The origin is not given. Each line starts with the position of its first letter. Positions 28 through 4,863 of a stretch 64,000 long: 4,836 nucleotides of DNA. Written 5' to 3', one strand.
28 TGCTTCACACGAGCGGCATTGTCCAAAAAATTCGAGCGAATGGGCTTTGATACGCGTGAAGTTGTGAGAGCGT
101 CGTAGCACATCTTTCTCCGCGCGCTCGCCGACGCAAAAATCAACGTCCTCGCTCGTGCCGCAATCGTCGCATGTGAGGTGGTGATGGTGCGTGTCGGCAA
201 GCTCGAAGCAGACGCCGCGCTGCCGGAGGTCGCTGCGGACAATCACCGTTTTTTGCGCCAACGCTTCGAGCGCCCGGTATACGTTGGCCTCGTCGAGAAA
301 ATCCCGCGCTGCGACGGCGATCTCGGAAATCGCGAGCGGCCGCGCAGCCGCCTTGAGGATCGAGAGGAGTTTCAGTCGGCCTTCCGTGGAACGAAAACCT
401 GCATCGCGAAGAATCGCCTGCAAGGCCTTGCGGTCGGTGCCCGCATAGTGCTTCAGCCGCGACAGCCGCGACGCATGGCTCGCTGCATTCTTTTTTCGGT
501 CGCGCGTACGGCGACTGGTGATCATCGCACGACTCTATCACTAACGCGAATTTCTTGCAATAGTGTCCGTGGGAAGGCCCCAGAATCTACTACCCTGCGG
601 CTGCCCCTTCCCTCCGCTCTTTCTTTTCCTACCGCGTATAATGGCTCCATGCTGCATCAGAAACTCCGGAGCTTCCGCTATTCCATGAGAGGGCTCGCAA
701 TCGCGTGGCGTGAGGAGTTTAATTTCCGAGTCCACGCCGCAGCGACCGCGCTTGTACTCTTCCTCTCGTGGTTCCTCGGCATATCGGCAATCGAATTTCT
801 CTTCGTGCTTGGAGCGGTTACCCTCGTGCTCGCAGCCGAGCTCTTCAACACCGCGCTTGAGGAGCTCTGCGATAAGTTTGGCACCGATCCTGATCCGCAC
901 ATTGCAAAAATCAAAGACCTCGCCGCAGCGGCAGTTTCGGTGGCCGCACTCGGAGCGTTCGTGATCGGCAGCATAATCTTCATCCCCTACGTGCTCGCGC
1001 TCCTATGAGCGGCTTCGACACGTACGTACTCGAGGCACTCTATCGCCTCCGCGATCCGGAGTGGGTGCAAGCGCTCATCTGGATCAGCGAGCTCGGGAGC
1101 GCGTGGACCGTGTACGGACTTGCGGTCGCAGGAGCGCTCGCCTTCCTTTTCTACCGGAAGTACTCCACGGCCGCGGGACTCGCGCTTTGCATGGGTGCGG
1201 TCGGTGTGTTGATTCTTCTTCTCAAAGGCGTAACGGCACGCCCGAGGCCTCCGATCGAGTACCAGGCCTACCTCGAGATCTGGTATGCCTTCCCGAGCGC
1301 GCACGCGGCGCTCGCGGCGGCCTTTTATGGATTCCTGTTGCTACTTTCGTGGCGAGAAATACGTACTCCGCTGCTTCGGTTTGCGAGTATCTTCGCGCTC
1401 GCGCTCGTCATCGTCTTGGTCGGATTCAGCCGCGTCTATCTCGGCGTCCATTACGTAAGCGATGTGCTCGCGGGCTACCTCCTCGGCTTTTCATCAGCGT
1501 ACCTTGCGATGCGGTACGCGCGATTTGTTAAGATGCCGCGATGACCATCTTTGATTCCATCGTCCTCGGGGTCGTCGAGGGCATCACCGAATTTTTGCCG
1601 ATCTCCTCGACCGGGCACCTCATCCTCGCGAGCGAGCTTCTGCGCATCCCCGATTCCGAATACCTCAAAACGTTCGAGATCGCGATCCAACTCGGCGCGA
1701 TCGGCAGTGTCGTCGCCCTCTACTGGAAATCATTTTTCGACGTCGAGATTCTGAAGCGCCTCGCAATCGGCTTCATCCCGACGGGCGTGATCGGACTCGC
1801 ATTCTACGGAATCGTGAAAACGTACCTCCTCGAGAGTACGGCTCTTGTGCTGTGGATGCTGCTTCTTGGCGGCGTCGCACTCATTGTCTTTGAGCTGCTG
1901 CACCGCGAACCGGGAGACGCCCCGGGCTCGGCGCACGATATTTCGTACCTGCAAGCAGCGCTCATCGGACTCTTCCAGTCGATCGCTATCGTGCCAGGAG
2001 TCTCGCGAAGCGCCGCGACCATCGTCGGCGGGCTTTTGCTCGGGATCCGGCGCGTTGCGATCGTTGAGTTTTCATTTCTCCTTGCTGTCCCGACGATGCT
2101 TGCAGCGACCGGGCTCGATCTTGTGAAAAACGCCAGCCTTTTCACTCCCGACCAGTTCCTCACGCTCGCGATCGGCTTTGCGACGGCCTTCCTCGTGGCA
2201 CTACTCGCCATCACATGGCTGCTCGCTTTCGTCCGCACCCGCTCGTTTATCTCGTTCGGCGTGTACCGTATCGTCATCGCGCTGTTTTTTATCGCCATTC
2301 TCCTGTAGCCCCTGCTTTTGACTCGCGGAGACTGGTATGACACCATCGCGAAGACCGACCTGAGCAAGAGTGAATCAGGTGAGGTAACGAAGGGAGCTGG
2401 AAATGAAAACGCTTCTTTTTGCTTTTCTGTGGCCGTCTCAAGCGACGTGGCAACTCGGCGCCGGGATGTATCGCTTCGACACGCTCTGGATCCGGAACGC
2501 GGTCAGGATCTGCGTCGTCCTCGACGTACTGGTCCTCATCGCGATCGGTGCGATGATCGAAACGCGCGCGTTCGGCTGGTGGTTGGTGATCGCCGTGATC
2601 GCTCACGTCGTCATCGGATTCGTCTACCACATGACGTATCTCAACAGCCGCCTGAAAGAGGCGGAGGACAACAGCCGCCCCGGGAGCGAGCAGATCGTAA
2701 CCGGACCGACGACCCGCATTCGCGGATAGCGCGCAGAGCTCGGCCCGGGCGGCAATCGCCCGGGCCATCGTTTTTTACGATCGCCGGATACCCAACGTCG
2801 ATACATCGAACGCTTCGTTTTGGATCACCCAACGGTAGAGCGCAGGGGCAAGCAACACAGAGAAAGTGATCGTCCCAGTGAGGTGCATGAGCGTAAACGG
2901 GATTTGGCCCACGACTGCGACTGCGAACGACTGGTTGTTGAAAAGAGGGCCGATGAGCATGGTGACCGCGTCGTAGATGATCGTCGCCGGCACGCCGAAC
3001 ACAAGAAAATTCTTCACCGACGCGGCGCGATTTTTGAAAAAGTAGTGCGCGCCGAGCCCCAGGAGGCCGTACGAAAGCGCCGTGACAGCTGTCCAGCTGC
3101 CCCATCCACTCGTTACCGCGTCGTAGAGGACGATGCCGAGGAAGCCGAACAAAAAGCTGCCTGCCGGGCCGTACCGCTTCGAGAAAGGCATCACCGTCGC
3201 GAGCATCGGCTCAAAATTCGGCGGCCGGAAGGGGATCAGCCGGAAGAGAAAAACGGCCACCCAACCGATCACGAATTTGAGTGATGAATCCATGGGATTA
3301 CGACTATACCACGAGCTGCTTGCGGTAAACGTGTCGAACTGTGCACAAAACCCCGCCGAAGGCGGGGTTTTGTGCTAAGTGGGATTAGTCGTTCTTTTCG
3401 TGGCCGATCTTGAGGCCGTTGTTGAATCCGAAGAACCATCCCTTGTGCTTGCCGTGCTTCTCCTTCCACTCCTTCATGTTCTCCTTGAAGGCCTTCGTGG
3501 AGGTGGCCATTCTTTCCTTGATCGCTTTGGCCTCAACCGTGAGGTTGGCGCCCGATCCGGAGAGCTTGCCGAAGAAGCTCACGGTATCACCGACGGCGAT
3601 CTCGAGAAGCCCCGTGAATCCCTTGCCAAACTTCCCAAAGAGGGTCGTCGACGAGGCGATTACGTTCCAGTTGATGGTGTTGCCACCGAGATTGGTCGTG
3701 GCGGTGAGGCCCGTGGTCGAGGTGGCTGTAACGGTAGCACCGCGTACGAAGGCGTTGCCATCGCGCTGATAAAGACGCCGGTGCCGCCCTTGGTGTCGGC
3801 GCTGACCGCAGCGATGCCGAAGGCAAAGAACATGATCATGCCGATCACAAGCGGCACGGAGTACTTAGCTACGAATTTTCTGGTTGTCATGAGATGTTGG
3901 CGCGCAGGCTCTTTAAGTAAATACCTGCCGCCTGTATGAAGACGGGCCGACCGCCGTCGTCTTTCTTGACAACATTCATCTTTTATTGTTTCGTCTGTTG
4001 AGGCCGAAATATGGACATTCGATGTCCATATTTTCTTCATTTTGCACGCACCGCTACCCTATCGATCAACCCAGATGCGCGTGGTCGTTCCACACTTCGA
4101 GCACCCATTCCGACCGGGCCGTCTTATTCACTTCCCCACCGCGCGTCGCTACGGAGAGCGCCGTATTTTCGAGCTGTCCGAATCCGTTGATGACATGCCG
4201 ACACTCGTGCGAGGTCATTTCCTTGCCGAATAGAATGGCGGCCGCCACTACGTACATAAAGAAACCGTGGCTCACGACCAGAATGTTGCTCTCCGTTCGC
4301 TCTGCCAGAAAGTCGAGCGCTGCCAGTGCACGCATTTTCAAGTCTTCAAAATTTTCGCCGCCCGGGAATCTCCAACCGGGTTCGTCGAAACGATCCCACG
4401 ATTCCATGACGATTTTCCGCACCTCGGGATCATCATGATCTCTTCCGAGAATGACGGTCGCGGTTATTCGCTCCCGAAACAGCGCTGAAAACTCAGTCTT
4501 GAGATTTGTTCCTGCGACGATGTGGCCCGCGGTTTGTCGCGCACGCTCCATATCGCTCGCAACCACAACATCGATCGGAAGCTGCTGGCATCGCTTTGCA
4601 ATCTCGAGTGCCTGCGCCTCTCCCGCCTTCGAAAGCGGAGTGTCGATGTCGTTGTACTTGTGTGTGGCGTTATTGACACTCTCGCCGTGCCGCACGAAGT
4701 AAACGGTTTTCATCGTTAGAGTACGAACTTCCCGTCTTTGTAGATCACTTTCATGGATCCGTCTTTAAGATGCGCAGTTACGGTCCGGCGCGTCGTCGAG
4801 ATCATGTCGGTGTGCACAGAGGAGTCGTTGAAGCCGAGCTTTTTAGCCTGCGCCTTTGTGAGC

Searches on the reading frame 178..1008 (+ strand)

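Call 78: search_protein_families(library=pfam, proteins=[window:178-1008:+], max_evalue=0.00001)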
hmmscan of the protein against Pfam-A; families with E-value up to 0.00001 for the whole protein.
window:178-1008:+ (276 aa): 1 family
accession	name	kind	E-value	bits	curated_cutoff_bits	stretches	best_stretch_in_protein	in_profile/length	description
PF01219.24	DAGK_prokar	-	1.5e-30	105.5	22.3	1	167-268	1-102/102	Prokaryotic diacylglycerol kinase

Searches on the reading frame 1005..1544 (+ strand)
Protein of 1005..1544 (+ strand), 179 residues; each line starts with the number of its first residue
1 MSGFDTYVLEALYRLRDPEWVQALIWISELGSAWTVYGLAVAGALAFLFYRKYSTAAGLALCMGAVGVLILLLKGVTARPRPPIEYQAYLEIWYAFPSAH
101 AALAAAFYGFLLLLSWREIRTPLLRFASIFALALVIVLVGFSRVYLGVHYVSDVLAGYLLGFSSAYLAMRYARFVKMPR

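Call 78: search_protein_families(library=pfam, proteins=[window:1005-1544:+], max_evalue=0.00001)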
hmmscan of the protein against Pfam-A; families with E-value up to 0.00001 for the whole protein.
window:1005-1544:+ (179 aa): 2 families
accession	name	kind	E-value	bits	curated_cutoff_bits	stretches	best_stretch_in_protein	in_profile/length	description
PF01569.27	PAP2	-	3.3e-20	72.6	27.2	1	57-172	3-125/130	PAP2 superfamily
PF14378.12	PAP2_3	-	2.4e-06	28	27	1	93-167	124-190/190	PAP2 superfamily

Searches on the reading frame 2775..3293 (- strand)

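Call 78: search_protein_families(library=pfam, proteins=[window:2775-3293:-], max_evalue=0.00001)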
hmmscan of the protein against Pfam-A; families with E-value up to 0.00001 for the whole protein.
window:2775-3293:- (172 aa): 1 family
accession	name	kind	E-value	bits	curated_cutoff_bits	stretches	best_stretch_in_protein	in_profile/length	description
PF07155.17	ECF-ribofla_trS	-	3.8e-07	30.7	26.7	1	15-144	21-163/172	ECF-type riboflavin transporter, S component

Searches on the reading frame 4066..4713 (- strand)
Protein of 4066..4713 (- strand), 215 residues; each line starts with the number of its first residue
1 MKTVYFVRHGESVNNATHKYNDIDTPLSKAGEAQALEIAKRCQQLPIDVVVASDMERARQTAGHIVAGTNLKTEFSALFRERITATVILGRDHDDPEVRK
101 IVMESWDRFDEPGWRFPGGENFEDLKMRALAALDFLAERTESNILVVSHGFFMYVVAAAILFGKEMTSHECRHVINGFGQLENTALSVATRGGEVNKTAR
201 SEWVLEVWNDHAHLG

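Call 78: search_protein_families(library=pfam, proteins=[window:4066-4713:-], max_evalue=0.00001)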
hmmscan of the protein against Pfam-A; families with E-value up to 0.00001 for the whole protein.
window:4066-4713:- (215 aa): 1 family
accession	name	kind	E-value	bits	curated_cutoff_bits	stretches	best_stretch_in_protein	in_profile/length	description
PF00300.27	His_Phos_1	-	7.5e-32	111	21.7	1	4-188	1-178/194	Histidine phosphatase superfamily (branch 1)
